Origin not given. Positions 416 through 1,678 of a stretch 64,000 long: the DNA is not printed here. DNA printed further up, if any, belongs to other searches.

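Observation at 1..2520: DUF3883 protein, C5-methyltransferase and Mrr-type nuclease cluster at the window edge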

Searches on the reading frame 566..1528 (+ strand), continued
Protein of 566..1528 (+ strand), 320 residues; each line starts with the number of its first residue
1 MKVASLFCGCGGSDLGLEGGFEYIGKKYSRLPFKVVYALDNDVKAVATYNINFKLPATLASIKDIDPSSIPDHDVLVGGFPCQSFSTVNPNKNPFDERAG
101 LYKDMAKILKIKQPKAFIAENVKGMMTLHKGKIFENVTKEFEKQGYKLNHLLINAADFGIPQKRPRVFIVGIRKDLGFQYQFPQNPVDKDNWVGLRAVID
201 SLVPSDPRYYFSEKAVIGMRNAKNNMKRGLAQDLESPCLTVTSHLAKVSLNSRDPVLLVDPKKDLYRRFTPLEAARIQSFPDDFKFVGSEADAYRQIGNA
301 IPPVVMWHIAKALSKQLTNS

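Call 50: fold_search(model_id=the predicted structure, library=pdb)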
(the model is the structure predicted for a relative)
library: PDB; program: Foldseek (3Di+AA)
matches with E <= 10: 638; with E <= 0.001: 12
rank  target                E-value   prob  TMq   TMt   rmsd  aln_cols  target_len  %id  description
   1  5hnf_A                1.2e-18  1.00  0.54  0.85   2.8       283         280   26  Crystal structure of pyrene- and phenanthrene-modified DNA in complex with the BpuJ1 endonuclease binding domain (released 2016-08-17)
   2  5hnh_A                4.2e-18  1.00  0.53  0.85   2.8       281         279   26  Crystal structure of pyrene- and phenanthrene-modified DNA in complex with the BpuJ1 endonuclease binding domain (released 2016-08-17)
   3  5hlt_A                4.7e-18  1.00  0.52  0.83   3.9       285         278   26  Crystal structure of pyrene- and phenanthrene-modified DNA in complex with the BpuJ1 endonuclease binding domain (released 2016-08-17)
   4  2vla_A                6.8e-18  1.00  0.54  0.87   2.3       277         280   27  Crystal structure of restriction endonuclease BpuJI recognition domain in complex with cognate DNA (released 2008-05-06)
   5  6qnz_A                1.1e-07  1.00  0.37  0.30  14.1       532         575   12  Crystal structure of the site-specific DNA nickase N.BspD6I E418A Mutant (released 2020-03-04)
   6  6qnz_B                3.2e-07  1.00  0.39  0.32   8.2       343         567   12  Crystal structure of the site-specific DNA nickase N.BspD6I E418A Mutant (released 2020-03-04)
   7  2ewf                  4.2e-07  1.00  0.38  0.30  13.7       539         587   12  Crystal structure of the site-specific DNA nickase N.BspD6I (released 2006-11-21)
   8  5liq_B                6.9e-07  1.00  0.40  0.32   7.2       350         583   12  The structure of C160S,C508S,C578S mutant of Nt.BspD6I nicking endonuclease at 0.185 nm resolution . (released 2017-08-02)
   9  5lhc_A                6.9e-07  1.00  0.38  0.31   8.3       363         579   12  The structure of D456A mutant of Nt.BspD6I nicking endonuclease at 0.24 nm resolution . (released 2017-08-16)
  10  5liq_A                1.1e-06  1.00  0.37  0.30   8.3       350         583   12  The structure of C160S,C508S,C578S mutant of Nt.BspD6I nicking endonuclease at 0.185 nm resolution . (released 2017-08-02)
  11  5lhc_B                2.4e-06  1.00  0.38  0.30   6.7       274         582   14  The structure of D456A mutant of Nt.BspD6I nicking endonuclease at 0.24 nm resolution . (released 2017-08-16)
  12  5liz                  5.7e-06  1.00  0.38  0.31   8.8       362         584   13  The structure of Nt.BspD6I nicking endonuclease with all cysteines mutated by serine residues at 0.19 nm resolution . (released 2017-08-02)
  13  9vx6_T                9.8e-03  0.97  0.19  0.20   6.4       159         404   14  Helical structure of gRNA-tDNA SPARDA complex (released 2026-01-14)
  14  9qcc_A                1.2e-02  0.98  0.20  0.22   5.7       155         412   11  Activated XauSPARDA filament assembly with bound dsDNA substrate (released 2025-12-17)
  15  9qcc_M                1.3e-02  0.98  0.20  0.22   5.9       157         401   10  Activated XauSPARDA filament assembly with bound dsDNA substrate (released 2025-12-17)
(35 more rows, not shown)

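Call 55: search_protein_families(library=pfam, proteins=[L076:7189-7965:+, L076:9304-10749:+, L076:10749-12071:+, L078:6520-7941:+, L078:9381-10814:+, L078:10814-12163:+, L059:3254-5452:+, L076:4807-6987:+], max_evalue=0.001)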
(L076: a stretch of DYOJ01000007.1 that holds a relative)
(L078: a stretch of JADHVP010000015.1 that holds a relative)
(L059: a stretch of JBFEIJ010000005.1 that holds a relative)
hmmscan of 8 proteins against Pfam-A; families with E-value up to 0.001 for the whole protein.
L076:7189-7965:+ (259 aa): 5 families
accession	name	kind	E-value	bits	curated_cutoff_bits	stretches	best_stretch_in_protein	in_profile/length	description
PF01555.25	N6_N4_Mtase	-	5.6e-47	161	26.7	1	23-247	1-220/221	DNA methylase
PF13847.12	Methyltransf_31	-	2.2e-06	27.9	27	0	209-254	4-52/145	Methyltransferase domain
PF01170.24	UPF0020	-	5.6e-05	23.4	22.3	0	18-72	115-169/197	RMKL-like, methyltransferase domain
PF08241.18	Methyltransf_11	-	0.00017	22.6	21.2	0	214-254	2-42/95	Methyltransferase domain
PF13649.12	Methyltransf_25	-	0.00094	20.3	27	0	212-255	1-46/97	Methyltransferase domain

L076:9304-10749:+ (482 aa): 1 family
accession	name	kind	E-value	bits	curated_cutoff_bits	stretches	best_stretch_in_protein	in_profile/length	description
PF01555.25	N6_N4_Mtase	-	1.6e-07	31.9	26.7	1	100-135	181-213/221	DNA methylase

L076:10749-12071:+ (441 aa): 4 families
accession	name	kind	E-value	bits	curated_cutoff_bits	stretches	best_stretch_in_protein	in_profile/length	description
PF01555.25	N6_N4_Mtase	-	8.8e-13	49.2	26.7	1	33-94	154-213/221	DNA methylase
PF01170.24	UPF0020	-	1.1e-05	25.7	22.3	1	61-89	27-55/197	RMKL-like, methyltransferase domain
PF13847.12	Methyltransf_31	-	9.6e-05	22.5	27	0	61-148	2-93/145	Methyltransferase domain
PF02086.21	MethyltransfD12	-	0.0005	20.3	22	1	54-211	12-149/253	D12 class N6 adenine-specific DNA methyltransferase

L078:6520-7941:+ (474 aa): 1 family
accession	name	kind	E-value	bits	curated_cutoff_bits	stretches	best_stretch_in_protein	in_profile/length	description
PF01555.25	N6_N4_Mtase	-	8.9e-10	39.3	26.7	1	42-99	159-211/221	DNA methylase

L078:9381-10814:+ (478 aa): 1 family
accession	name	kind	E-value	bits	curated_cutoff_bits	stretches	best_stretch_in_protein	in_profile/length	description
PF01555.25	N6_N4_Mtase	-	5.5e-09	36.7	26.7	1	89-131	174-213/221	DNA methylase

L078:10814-12163:+ (450 aa): 2 families
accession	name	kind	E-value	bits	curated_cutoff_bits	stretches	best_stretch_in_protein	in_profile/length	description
PF01555.25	N6_N4_Mtase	-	1.3e-10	42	26.7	1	13-94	133-213/221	DNA methylase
PF01170.24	UPF0020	-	1.1e-05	25.7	22.3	1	60-88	26-54/197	RMKL-like, methyltransferase domain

L059:3254-5452:+ (733 aa): 6 families
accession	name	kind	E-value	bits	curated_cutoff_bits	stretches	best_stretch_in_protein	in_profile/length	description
PF04851.21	ResIII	-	3.3e-38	131.6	22.5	1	140-287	2-164/164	Type III restriction enzyme, res subunit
PF00271.37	Helicase_C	-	1.4e-17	64.3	23.5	1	357-461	8-109/110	Helicase conserved C-terminal domain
PF00270.35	DEAD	-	2e-07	31.4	26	1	144-286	2-161/167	DEAD/DEAH box helicase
PF18780.6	HNH_repeat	-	6.9e-06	26.8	26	1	530-578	3-51/54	Homing endonuclease associated repeat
PF18766.7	SWI2_SNF2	-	5e-05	23.5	26.7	1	152-297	9-167/221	SWI2/SNF2 ATPase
PF13091.12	PLDc_2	-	0.0001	22.6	27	1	9-74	69-128/132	PLD-like domain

L076:4807-6987:+ (727 aa): 5 families
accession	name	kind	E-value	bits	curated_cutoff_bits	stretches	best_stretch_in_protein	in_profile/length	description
PF01138.27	RNase_PH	-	3.6e-58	196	25.5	2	25-157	3-130/130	3' exoribonuclease family, domain 1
PF03725.20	RNase_PH_C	-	1.6e-21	76.4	20.8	2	160-223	1-66/67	3' exoribonuclease family, domain 2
PF00575.29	S1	-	1.7e-19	70.4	22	1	644-716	2-74/74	S1 RNA binding domain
PF00013.35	KH_1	-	2.6e-15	56.4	21.5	1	578-638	2-65/66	KH domain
PF03726.19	PNPase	-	2e-08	35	24.6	1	277-341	22-81/81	Polyribonucleotide nucleotidyltransferase, RNA binding domain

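Call 64: list_cluster_members(proteins=[P0001, P0121, window:566-1525:+, L001:2858-3901:+])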
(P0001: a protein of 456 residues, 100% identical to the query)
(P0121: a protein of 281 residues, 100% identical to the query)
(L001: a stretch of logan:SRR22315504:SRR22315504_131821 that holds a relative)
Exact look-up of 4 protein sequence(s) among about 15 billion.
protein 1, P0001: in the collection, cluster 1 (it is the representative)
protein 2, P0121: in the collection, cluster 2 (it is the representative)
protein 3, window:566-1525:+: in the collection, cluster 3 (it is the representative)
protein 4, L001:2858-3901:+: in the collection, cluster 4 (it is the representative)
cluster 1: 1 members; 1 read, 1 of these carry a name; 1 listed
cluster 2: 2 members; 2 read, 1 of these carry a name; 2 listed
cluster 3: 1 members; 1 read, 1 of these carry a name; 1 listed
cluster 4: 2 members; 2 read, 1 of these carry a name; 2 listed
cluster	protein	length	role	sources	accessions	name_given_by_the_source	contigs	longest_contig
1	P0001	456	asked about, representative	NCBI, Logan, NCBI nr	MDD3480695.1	MAG: DUF3883 domain-containing protein [Patescibacteria group bacterium] | DUF3883 domain-containing protein [Patescibacteria group bacterium]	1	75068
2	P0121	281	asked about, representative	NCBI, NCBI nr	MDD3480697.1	MAG: restriction endonuclease [Patescibacteria group bacterium] | restriction endonuclease [Patescibacteria group bacterium]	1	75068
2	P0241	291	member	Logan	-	-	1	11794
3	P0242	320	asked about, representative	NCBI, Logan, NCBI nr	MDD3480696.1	MAG: DNA (cytosine-5-)-methyltransferase [Patescibacteria group bacterium] | DNA (cytosine-5-)-methyltransferase [Patescibacteria group bacterium]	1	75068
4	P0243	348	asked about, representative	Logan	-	-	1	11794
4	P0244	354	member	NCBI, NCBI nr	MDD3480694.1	MAG: DNA cytosine methyltransferase [Patescibacteria group bacterium] | DNA cytosine methyltransferase [Patescibacteria group bacterium]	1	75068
